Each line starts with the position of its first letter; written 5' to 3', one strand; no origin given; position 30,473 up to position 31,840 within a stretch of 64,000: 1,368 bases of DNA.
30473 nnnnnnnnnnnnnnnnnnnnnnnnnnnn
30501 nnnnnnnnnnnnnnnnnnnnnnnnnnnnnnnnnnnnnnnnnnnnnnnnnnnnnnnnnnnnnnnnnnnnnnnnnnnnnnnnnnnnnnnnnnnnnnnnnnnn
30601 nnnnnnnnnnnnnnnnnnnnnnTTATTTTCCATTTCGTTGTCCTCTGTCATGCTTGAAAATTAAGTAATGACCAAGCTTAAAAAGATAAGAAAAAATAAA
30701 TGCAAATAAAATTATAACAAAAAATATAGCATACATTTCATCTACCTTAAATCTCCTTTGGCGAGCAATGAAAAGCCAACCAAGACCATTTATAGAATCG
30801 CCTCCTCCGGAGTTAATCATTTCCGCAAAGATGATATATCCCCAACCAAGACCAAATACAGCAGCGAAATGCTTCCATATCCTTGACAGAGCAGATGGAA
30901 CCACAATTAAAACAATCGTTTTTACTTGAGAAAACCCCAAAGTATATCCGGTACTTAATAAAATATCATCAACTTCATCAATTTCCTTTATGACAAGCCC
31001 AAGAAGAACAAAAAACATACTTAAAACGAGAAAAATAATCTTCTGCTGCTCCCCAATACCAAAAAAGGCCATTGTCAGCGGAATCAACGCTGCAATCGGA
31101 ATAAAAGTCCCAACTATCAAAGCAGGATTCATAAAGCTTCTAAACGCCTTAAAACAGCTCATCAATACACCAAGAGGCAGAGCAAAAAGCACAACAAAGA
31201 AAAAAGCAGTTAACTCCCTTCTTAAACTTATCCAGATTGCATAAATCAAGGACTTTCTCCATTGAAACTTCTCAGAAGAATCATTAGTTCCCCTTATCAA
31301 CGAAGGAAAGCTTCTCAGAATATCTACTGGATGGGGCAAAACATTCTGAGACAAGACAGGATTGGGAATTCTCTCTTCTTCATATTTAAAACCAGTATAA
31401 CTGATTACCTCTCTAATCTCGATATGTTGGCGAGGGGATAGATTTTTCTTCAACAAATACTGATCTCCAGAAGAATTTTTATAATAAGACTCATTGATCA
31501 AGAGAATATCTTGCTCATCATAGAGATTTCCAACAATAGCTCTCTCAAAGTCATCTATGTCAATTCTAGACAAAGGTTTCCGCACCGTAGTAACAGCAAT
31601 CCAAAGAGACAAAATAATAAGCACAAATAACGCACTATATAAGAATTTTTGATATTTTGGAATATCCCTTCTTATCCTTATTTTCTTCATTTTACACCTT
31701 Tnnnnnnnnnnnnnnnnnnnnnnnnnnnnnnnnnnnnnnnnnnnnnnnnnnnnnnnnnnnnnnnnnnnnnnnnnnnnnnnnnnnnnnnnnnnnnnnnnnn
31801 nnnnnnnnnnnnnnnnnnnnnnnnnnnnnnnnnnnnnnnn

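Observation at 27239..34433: Seven-gene operon coupling a NitT/TauT-type ABC importer to vWA–XpaC–TelA stress-module proteins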

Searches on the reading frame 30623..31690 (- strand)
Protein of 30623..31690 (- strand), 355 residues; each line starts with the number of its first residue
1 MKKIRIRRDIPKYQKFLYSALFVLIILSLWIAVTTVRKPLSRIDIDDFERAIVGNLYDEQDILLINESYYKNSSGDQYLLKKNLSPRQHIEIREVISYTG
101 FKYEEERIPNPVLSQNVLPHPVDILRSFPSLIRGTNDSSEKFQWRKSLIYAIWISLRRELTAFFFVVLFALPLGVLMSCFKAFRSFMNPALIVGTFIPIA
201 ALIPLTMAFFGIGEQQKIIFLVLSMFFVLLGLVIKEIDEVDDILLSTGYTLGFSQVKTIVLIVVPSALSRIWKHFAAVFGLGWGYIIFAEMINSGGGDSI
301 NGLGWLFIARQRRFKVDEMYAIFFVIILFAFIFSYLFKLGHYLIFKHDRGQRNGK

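Call 3: search_protein_families(library=pfam, proteins=[window:30623-31690:-], max_evalue=0.01)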
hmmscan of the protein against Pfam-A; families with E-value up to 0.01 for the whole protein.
window:30623-31690:- (355 aa): 1 family
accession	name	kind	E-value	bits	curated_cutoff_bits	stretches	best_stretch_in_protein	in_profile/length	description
PF00528.27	BPD_transp_1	-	1.5e-12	48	26.4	1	171-343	2-177/184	Binding-protein-dependent transport system inner membrane component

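Call 4: search_protein_families(library=ncbifam, proteins=[window:30623-31690:-], max_evalue=0.01)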
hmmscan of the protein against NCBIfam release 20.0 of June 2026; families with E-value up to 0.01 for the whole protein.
window:30623-31690:- (355 aa): 6 families
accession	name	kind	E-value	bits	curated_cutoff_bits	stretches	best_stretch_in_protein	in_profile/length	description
NF040733.1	ABC_perm_U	equivalog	1.7e-22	80.1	295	1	145-338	51-239/251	ABC transporter permease subunit SaoP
NF007545.0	PRK10160.1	equivalog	8.4e-17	61.5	342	1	151-333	79-256/275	taurine ABC transporter permease TauC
NF008470.0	PRK11365.1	equivalog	1.9e-10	40.6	347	1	113-331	34-233/263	aliphatic sulfonate ABC transporter permease SsuC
TIGR01183.1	ntrB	equivalog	3.8e-08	33.3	209.05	1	146-326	13-189/202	nitrate ABC transporter permease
TIGR03416.1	ABC_choXWV_perm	equivalog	1.4e-06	28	363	1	155-332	91-262/267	choline ABC transporter permease subunit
NF008196.0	PRK10952.1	equivalog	4e-06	25.9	439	1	154-297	148-291/356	glycine betaine/L-proline ABC transporter permease ProW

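Call 39: search_protein_families(library=padloc, proteins=[window:30623-31690:-], max_evalue=0.001)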
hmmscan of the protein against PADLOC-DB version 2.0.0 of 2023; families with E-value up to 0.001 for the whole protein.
window:30623-31690:- (355 aa): 0 families

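Call 47: find_homologous_proteins(query=window:30623-31690:-)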
Query window:30623-31690:- (355 aa): 63 proteins with E <= 0.001 among 6670 candidates.
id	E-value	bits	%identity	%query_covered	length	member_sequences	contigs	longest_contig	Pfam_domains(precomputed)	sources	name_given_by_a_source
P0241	4.2e-215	732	100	94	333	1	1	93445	PF00528.28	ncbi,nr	ncbi:MAG: ABC transporter permease subunit [Spirochaetales bacterium]|nr:ABC transporter permease su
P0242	3.2e-136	472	60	99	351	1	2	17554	PF00528.28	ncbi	-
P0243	3.7e-135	469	61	99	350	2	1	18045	PF00528.28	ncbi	-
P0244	2.1e-130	453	60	98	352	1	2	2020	PF00528.28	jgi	jgi:NitT/TauT family transport system permease protein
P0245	1.2e-128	447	61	98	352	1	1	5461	PF00528.28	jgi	jgi:NitT/TauT family transport system permease protein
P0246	3.4e-126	439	60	98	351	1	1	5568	PF00528.28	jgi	-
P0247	3.7e-126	439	60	99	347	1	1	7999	PF00528.28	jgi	jgi:NitT/TauT family transport system permease protein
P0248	9.9e-125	434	57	99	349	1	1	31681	PF00528.28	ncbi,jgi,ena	-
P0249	6.6e-124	432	59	98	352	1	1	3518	PF00528.28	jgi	jgi:NitT/TauT family transport system permease protein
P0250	1.2e-116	408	65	82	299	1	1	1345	PF00528.28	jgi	jgi:NitT/TauT family transport system permease protein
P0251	6.0e-115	402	55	99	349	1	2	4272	PF00528.28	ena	-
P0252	7.0e-114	399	54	98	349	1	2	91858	PF00528.28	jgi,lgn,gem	-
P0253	5.4e-111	389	65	69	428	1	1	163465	PF00528.28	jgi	jgi:NitT/TauT family transport system permease protein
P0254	2.0e-110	387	60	81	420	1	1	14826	PF00528.28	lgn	-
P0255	1.0e-107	378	68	68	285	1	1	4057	PF00528.28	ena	-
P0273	1.5e-98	348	60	76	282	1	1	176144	PF00528.28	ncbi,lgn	-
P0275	2.0e-97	345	64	72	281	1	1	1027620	PF00528.28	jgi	-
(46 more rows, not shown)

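Call 48: find_encoding_contigs(protein=P0275, flank=9000, max_places=1)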
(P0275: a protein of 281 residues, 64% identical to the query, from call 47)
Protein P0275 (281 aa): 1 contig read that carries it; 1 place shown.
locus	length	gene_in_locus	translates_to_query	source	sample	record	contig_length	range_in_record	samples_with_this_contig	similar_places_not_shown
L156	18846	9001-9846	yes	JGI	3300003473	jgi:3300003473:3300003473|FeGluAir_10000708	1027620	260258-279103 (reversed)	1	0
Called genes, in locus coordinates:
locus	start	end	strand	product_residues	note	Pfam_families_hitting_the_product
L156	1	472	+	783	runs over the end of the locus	PF01464:SLT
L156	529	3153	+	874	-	PF17854:FtsK_alpha, PF01580:FtsK_SpoIIIE, PF09397:FtsK_gamma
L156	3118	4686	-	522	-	PF13581:HATPase_c_2 (faint), PF02518:HATPase_c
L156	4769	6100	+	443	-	PF01547:SBP_bac_1, PF13416:SBP_bac_8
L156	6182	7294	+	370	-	PF13379:NMT1_2 (weak), PF09084:NMT1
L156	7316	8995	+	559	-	PF09084:NMT1, PF00691:OmpA (weak)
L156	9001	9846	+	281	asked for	PF00528:BPD_transp_1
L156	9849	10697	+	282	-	PF00005:ABC_tran, PF13304:AAA_21 (faint)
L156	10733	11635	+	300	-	PF00092:VWA, PF13519:VWA_2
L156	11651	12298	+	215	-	PF10112:Halogen_Hydrol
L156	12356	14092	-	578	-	PF02743:dCache_1, PF22673:MCP-like_PDC_1 (weak), PF17201:Cache_3-Cache_2, PF17200:sCache_2 (weak), PF07536:HWE_HK (weak), PF07568:HisKA_2, PF02518:HATPase_c (weak)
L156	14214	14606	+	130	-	PF07238:PilZ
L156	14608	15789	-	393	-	PF00072:Response_reg, PF13487:HD_5, PF01966:HD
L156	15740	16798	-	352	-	PF00072:Response_reg, PF01339:CheB_methylest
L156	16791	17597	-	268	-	PF03705:CheR_N, PF01739:CheR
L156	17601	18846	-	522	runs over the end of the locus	PF02203:TarH, PF12729:4HB_MCP_1, PF00015:MCPsignal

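Call 49: find_encoding_contigs(protein=P0273, flank=9000, max_places=1)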
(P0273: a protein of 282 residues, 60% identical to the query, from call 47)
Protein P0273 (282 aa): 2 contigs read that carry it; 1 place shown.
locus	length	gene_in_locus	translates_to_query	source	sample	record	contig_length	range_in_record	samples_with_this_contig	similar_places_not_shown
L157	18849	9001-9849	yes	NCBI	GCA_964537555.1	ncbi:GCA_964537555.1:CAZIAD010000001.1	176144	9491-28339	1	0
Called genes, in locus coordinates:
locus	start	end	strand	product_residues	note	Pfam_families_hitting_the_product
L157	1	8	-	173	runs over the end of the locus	PF13302:Acetyltransf_3, PF00583:Acetyltransf_1 (weak)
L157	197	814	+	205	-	PF00440:TetR_N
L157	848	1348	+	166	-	PF12724:Flavodoxin_5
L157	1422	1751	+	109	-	PF04205:FMN_bind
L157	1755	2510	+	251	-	PF02525:Flavodoxin_2, PF03358:FMN_red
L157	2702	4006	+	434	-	PF01883:FeS_assembly_P, PF10609:ParA, PF01656:CbiA, PF02374:ArsA_ATPase (weak), PF09140:MipZ (faint), PF13614:AAA_31, PF06155:GBBH-like_N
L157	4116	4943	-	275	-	-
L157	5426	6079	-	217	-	PF10112:Halogen_Hydrol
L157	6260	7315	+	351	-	PF09084:NMT1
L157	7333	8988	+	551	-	PF09084:NMT1, PF00691:OmpA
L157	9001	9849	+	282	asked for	PF00528:BPD_transp_1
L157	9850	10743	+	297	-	PF00005:ABC_tran, PF13304:AAA_21 (faint)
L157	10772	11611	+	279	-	PF00092:VWA, PF13519:VWA_2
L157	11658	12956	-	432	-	-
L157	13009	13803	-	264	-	PF00106:adh_short (weak), PF13561:adh_short_C2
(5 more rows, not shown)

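Call 50: find_encoding_contigs(protein=P0253, flank=9000, max_places=1)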
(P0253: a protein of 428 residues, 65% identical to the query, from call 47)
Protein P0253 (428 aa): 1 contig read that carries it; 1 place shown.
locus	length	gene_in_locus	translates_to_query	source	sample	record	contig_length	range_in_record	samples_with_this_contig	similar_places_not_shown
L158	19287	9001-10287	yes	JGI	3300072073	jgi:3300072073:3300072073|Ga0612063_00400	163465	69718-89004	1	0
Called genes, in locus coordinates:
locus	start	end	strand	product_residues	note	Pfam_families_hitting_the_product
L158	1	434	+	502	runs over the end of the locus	PF02511:Thy1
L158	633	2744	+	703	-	PF00672:HAMP, PF07228:SpoIIE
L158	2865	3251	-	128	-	-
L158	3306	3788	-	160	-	PF13581:HATPase_c_2 (weak), PF19788:DUF6272 (weak)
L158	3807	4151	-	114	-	PF07238:PilZ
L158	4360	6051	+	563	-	PF20154:LNT_N, PF00795:CN_hydrolase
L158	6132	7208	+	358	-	PF09084:NMT1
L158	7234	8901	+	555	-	PF09084:NMT1 (weak), PF00691:OmpA (weak)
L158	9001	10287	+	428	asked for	PF00528:BPD_transp_1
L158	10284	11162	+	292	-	PF00005:ABC_tran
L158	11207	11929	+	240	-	-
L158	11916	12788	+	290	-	PF06707:DUF1194 (faint), PF00092:VWA, PF13519:VWA_2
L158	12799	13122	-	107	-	PF03091:CutA1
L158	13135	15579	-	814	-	PF00884:Sulfatase, PF16347:SGSH_C (weak), PF08305:NPCBM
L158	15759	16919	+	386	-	-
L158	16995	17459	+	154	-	PF01957:NfeD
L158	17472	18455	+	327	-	PF01145:Band_7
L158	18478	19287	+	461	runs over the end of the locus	PF00342:PGI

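Call 51: find_encoding_contigs(protein=P0248, flank=9000, max_places=1)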
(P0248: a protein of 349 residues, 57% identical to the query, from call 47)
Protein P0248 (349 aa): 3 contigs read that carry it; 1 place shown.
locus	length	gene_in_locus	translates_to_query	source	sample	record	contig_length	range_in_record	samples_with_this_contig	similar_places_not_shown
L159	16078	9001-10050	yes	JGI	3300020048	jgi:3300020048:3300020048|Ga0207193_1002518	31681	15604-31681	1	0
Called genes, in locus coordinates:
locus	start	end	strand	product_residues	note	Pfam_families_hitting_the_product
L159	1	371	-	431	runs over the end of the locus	PF00330:Aconitase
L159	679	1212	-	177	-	-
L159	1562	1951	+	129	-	PF00497:SBP_bac_3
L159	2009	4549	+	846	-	PF20969:MASE11 (weak), PF00512:HisKA, PF02518:HATPase_c, PF00072:Response_reg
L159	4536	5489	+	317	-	PF00072:Response_reg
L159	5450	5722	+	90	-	PF02518:HATPase_c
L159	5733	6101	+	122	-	PF00072:Response_reg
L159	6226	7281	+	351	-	PF09084:NMT1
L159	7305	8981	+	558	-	PF09084:NMT1 (weak), PF00691:OmpA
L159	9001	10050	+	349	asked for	PF00528:BPD_transp_1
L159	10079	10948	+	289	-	PF00005:ABC_tran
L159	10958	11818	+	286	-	PF00092:VWA, PF13519:VWA_2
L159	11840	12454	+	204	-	PF10112:Halogen_Hydrol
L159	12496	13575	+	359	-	PF05816:TelA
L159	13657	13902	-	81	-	-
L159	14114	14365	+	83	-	-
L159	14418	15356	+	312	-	PF02517:Rce1-like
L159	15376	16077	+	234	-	?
